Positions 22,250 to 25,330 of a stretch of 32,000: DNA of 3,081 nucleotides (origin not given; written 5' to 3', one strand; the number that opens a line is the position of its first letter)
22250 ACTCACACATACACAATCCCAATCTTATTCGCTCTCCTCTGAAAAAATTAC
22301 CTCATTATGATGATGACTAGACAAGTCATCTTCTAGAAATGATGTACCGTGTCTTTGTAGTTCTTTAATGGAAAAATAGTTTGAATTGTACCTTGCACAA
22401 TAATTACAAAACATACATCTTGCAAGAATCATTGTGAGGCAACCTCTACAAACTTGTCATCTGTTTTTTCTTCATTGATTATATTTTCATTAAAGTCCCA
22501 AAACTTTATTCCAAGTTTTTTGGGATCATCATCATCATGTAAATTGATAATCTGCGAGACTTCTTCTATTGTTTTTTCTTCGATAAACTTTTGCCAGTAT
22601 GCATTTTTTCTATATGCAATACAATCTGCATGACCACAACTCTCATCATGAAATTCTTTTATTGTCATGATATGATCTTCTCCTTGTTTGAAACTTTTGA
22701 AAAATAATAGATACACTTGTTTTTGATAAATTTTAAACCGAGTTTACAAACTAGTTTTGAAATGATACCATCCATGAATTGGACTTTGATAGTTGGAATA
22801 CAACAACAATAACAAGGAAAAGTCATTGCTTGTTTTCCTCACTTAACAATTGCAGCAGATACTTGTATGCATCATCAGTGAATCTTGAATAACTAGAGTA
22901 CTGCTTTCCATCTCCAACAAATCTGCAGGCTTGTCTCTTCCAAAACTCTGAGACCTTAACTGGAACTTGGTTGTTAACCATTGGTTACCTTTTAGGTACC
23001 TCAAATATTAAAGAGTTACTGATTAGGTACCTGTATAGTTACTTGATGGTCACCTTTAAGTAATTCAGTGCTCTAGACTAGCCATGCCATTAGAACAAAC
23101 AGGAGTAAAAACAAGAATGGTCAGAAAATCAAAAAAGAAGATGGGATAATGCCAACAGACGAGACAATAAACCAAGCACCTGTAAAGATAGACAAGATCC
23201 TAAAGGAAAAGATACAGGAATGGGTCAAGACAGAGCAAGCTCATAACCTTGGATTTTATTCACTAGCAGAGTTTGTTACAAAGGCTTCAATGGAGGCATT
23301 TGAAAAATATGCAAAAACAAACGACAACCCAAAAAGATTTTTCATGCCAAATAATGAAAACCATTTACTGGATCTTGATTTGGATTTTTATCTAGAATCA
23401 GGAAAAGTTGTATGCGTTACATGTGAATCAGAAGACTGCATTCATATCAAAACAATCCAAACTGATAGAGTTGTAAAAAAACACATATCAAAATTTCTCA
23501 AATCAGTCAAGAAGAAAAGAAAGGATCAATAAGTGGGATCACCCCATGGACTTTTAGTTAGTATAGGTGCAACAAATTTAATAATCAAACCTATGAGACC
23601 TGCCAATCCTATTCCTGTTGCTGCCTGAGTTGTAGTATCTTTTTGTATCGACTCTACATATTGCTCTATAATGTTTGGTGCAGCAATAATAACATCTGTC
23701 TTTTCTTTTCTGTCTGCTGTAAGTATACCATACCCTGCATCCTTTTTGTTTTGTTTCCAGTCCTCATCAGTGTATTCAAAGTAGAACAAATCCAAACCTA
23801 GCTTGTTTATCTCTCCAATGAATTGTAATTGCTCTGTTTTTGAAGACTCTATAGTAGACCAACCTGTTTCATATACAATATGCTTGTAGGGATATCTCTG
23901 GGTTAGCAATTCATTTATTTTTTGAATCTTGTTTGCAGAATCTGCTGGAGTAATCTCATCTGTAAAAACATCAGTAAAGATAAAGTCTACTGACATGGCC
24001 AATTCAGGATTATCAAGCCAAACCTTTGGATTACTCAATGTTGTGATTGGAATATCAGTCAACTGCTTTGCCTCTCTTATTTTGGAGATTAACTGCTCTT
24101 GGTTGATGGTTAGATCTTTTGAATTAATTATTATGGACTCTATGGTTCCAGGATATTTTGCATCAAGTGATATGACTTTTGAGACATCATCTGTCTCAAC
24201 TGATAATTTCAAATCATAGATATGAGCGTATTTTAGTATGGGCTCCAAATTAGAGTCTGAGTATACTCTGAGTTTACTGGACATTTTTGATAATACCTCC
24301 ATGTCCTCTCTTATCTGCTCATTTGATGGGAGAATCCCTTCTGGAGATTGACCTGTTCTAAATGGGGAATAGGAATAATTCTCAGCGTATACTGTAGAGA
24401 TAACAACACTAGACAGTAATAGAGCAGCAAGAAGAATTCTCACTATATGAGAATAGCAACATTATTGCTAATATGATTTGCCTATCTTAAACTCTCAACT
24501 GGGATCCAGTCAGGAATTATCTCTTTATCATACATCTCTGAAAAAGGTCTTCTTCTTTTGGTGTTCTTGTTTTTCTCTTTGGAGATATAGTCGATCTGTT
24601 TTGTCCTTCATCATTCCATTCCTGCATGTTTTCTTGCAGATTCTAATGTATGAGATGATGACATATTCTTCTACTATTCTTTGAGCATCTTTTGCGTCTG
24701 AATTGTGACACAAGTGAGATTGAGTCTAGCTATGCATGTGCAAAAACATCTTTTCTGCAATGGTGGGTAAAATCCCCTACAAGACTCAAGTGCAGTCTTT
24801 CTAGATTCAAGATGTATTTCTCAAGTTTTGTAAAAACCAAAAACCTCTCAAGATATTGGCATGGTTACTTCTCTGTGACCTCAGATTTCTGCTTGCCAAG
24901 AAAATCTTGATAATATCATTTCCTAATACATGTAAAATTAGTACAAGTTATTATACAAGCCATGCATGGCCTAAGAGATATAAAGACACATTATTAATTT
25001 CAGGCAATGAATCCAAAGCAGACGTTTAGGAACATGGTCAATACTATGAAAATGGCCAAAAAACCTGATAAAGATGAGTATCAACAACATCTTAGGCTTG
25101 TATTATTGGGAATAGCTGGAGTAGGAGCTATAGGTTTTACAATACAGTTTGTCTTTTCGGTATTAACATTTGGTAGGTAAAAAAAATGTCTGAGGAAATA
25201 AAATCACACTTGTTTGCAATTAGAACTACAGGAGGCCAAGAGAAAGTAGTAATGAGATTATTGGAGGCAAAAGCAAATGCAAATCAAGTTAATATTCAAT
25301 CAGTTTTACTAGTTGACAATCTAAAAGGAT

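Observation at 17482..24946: Decayed plasmid-like integrated element next to the secE-spt5-rpl11 cluster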

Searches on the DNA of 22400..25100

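Call 73: search_rna_families(source=window, start=22400, end=25100, threshold=evalue, max_evalue=1)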
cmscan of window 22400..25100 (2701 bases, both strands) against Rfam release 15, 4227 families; matches with E-value up to 1: 0.
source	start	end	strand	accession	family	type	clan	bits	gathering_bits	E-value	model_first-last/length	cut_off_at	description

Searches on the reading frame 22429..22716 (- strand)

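Call 4: search_protein_families(library=pfam, max_evalue=0.1, proteins=[window:22429-22716:-])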
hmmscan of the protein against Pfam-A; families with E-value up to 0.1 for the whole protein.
window:22429-22716:- (95 aa): 1 family
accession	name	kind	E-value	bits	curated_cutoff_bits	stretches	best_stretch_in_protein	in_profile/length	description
PF16829.10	ATR13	-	0.0044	17.8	25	1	15-77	37-99/101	Avirulence protein ATR13, RxLR effector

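Call 5: search_protein_families(library=phrogs, max_evalue=0.1, proteins=[window:22429-22716:-])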
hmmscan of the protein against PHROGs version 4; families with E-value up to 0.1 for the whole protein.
window:22429-22716:- (95 aa): 0 families

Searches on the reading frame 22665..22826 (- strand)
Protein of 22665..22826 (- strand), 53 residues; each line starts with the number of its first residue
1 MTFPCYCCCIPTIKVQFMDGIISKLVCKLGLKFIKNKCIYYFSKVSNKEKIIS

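Call 30: search_protein_families(library=pfam, max_evalue=1, proteins=[window:22665-22826:-])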
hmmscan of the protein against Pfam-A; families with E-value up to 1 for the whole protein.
window:22665-22826:- (53 aa): 1 family
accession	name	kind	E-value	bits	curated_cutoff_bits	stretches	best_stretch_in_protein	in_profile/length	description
PF25475.1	DUF7903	-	0.06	12.7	26.5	1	12-49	149-185/357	Domain of unknown function (DUF7903)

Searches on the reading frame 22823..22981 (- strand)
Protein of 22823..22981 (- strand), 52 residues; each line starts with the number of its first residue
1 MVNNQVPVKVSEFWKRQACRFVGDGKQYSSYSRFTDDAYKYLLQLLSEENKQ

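Call 4: search_protein_families(library=pfam, max_evalue=0.1, proteins=[window:22823-22981:-])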
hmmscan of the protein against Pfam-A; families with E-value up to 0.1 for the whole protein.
window:22823-22981:- (52 aa): 0 families

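Call 5: search_protein_families(library=phrogs, max_evalue=0.1, proteins=[window:22823-22981:-])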
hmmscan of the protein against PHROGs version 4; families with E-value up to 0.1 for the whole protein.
window:22823-22981:- (52 aa): 1 family
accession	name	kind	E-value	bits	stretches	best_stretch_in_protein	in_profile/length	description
phrog_2064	-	unknown function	0.082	13.8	1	13-37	24-47/60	-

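Call 122: search_solved_structures(query=window:22823-22981:-, max_evalue=10)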
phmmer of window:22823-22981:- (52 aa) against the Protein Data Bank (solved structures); distinct sequences matched with E-value up to 10: 0.

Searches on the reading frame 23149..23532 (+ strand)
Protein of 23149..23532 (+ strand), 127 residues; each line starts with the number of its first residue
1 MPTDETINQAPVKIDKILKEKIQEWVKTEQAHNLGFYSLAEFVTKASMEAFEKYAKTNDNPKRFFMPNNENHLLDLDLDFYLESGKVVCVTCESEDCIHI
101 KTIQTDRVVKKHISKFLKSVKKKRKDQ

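Call 4: search_protein_families(library=pfam, max_evalue=0.1, proteins=[window:23149-23532:+])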
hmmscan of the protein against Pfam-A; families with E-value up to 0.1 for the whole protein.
window:23149-23532:+ (127 aa): 0 families

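Call 5: search_protein_families(library=phrogs, max_evalue=0.1, proteins=[window:23149-23532:+])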
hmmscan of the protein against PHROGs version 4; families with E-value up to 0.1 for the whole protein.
window:23149-23532:+ (127 aa): 0 families

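Call 37: search_protein_families(library=ncbifam, max_evalue=0.1, proteins=[window:23149-23532:+])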
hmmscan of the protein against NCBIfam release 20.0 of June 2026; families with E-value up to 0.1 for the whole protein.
window:23149-23532:+ (127 aa): 0 families

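Call 38: search_protein_families(library=padloc, max_evalue=0.1, proteins=[window:23149-23532:+])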
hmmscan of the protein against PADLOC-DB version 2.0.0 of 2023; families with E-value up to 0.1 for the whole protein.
window:23149-23532:+ (127 aa): 0 families

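Call 121: search_solved_structures(query=window:23149-23532:+, max_evalue=10)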
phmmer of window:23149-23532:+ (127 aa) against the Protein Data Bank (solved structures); distinct sequences matched with E-value up to 10: 0.

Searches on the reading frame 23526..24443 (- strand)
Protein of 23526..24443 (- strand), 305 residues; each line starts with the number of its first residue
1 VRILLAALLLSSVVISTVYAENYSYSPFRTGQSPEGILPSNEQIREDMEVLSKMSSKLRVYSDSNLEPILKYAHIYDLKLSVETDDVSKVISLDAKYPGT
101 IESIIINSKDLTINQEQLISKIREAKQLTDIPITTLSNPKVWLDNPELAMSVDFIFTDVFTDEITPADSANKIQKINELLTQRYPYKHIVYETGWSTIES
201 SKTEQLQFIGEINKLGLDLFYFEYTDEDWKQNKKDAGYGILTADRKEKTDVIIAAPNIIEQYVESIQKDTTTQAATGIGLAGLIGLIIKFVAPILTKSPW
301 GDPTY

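Call 4: search_protein_families(library=pfam, max_evalue=0.1, proteins=[window:23526-24443:-])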
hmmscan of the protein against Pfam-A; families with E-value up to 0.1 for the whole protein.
window:23526-24443:- (305 aa): 0 families

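Call 5: search_protein_families(library=phrogs, max_evalue=0.1, proteins=[window:23526-24443:-])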
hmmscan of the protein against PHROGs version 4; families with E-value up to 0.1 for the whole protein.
window:23526-24443:- (305 aa): 0 families

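Call 37: search_protein_families(library=ncbifam, max_evalue=0.1, proteins=[window:23526-24443:-])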
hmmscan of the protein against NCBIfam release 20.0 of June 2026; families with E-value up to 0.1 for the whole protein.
window:23526-24443:- (305 aa): 0 families

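Call 38: search_protein_families(library=padloc, max_evalue=0.1, proteins=[window:23526-24443:-])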
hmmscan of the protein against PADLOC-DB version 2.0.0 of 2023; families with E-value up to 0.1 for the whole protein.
window:23526-24443:- (305 aa): 0 families

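Call 50: search_solved_structures(query=window:23526-24443:-, max_evalue=1)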
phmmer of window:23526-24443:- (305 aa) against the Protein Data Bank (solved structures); distinct sequences matched with E-value up to 1: 1.
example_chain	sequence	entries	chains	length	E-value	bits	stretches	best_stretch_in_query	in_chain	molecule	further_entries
6fcg_A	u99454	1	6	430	0.28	13.6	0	213-248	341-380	Glycoside hydrolase, GH17 family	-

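Call 54: find_homologous_proteins(query=window:23526-24443:-, max_evalue=0.001)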
Query window:23526-24443:- (305 aa): 7 proteins with E <= 0.001 among 2922 candidates.
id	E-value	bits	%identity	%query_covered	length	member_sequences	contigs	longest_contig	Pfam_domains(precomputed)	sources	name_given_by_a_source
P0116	3.7e-194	661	100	100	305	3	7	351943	-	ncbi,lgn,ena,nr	ncbi:MAG: hypothetical protein OEL56_02445 [Nitrosopumilus sp.]|nr:hypothetical protein [Nitrosopumi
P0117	5.7e-188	641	96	100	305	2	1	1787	-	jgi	-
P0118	2.0e-105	370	55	99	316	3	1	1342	-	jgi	-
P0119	3.0e-100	353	72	70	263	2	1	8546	-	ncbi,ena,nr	ncbi:MAG: hypothetical protein KC444_09755 [Nitrosopumilus sp.]|nr:hypothetical protein [Nitrosopumi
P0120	1.7e-86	308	55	83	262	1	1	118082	-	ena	-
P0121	1.2e-71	259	45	99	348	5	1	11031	-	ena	-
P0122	1.0e-64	237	43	91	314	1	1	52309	-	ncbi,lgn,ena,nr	ncbi:hypothetical protein K0U27_00570 [archaeon]|nr:hypothetical protein [archaeon]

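Call 61: predict_structure(alignment_id=A2)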
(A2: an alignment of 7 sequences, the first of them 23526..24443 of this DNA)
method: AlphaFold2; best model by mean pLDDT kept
length: 305 residues; sequences in the alignment: 7
mean_pLDDT: 66.6   pTM: 0.66
mean pLDDT of the five models: 66.6, 64.1, 64.0, 61.6, 60.3
residues with pLDDT >= 90: 82; 70-90: 83; 50-70: 28; < 50: 112
segments of 3 or more residues with pLDDT < 50: 1-19, 28-34, 197-199, 224-305
pLDDT, mean of each block of 10 residues (from residue 1): 45 38 59 57 79 78 76 90 89 92 81 77 94 91 92 92 82 94 95 64 74 85 48 36 41 33 35 34 35 31 31
secondary structure, 60 per line:
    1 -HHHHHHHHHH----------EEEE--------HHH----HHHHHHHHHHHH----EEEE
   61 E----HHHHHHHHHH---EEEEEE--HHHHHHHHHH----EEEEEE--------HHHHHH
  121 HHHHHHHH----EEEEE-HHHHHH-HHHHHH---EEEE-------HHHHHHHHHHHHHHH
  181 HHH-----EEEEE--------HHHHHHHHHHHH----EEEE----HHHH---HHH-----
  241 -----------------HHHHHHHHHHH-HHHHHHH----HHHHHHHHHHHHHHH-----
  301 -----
elements in order: H2-11 E22-25 H41-52 E57-61 H66-75 E79-84 H87-96 E101-106 H115-128 E133-137 H139-144 H146-151 E155-158 H166-183 E189-193 H202-213 E218-221 H226-229 H258-268 H270-276 H281-295

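Call 66: fold_search(model_id=the predicted structure, library=pdb)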
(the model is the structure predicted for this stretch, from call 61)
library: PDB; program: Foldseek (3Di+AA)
matches with E <= 10: 1516; with E <= 0.001: 83
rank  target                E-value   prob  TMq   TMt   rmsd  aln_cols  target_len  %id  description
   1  4wtp                  6.9e-09  1.00  0.58  0.65   5.7       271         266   15  Crystal structure of glycoside hydrolase family 17 beta-1,3-glucanosyltransferase from Rhizomucor miehei (released 2015-08-12)
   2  8dhe_C                2.1e-06  1.00  0.53  0.27   5.5       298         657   14  Tannerella forsythia beta-glucuronidase (mL1) (released 2023-05-17)
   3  9hgk_B                5.3e-06  1.00  0.42  0.44  10.1       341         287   10  Crystal Structure of the Coxiella burnetii 2-methylisocitrate lyase (released 2025-08-13)
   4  8e72_A                6.8e-06  1.00  0.53  0.30   6.4       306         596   16  Treponema lecithinolyticum beta-glucuronidase in complex with a ciprofloxacin-glucuronide conjugate (released 2023-06-21)
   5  6d4o                  8.7e-06  1.00  0.57  0.32   4.8       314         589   14  Eubacterium eligens beta-glucuronidase bound to an amoxapine-glucuronide conjugate (released 2018-07-25)
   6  1zco_A                9.3e-06  1.00  0.45  0.51   5.8       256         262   16  Crystal structure of pyrococcus furiosus 3-deoxy-D-arabino-heptulosonate 7-phosphate synthase (released 2005-10-18)
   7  8dhw_A                9.9e-06  1.00  0.53  0.30   6.3       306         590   16  Treponema lecithinolyticum beta-glucuronidase in complex with a UNC4917-glucuronide conjugate (released 2023-05-17)
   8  9hgk_A                9.9e-06  1.00  0.42  0.43  10.1       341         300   10  Crystal Structure of the Coxiella burnetii 2-methylisocitrate lyase (released 2025-08-13)
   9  8dhw_B                1.3e-05  1.00  0.52  0.30   6.3       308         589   16  Treponema lecithinolyticum beta-glucuronidase in complex with a UNC4917-glucuronide conjugate (released 2023-05-17)
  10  8dhv_B                1.3e-05  1.00  0.52  0.29   6.4       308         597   15  Treponema lecithinolyticum beta-glucuronidase (released 2023-05-17)
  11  3pg8_B                1.3e-05  1.00  0.46  0.52   6.7       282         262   14  Truncated form of 3-deoxy-D-arabino-heptulosonate 7-phosphate synthase from Thermotoga maritima (released 2011-01-26)
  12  9hhs_B                1.5e-05  1.00  0.40  0.42  10.3       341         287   10  Crystal Structure of the Coxiella burnetii R152Q Mutant 2-methylisocitrate lyase (released 2025-08-13)
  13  2zyf                  1.7e-05  1.00  0.43  0.42   5.7       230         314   11  Crystal structure of homocitrate synthase from Thermus thermophilus complexed with magnesuim ion and alpha-ketoglutarate (released 2009-12-22)
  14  8geq                  2.1e-05  1.00  0.55  0.31   5.8       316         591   14  E. eligens beta-glucuronidase bound to ceritinib-glucuronide (released 2024-02-14)
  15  2ztj                  3.2e-05  1.00  0.41  0.41   5.8       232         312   10  Crystal structure of homocitrate synthase from Thermus thermophilus complexed with alpha-ketoglutarate (released 2009-10-13)
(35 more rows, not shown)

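Call 68: find_encoding_contigs(protein=P0119, flank=10000, max_places=2)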
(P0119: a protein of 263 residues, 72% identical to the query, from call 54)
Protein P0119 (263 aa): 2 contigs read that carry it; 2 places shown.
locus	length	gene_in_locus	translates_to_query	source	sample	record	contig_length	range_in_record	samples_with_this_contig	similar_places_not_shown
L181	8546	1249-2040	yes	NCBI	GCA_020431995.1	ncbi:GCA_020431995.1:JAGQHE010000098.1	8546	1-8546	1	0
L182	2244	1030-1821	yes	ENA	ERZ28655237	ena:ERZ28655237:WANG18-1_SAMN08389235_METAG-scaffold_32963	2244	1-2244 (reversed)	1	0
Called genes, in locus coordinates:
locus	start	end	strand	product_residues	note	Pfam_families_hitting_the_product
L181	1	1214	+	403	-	PF00589:Phage_integrase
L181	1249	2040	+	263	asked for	-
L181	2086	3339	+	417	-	-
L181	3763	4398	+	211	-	-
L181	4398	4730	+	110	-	-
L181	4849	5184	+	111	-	-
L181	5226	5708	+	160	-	-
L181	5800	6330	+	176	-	-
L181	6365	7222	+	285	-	-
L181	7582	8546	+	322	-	PF05876:GpA_ATPase (weak)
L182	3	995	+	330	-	?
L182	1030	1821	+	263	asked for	-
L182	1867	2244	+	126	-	?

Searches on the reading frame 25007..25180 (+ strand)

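Call 12: search_protein_families(library=pfam, max_evalue=0.01, proteins=[window:25007-25180:+])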
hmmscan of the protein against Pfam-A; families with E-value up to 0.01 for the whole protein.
window:25007-25180:+ (57 aa): 1 family
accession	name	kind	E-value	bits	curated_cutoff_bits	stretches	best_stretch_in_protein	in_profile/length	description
PF00584.25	SecE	-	3.4e-06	27.3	22.7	1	5-51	2-48/55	SecE/Sec61-gamma subunits of protein translocation complex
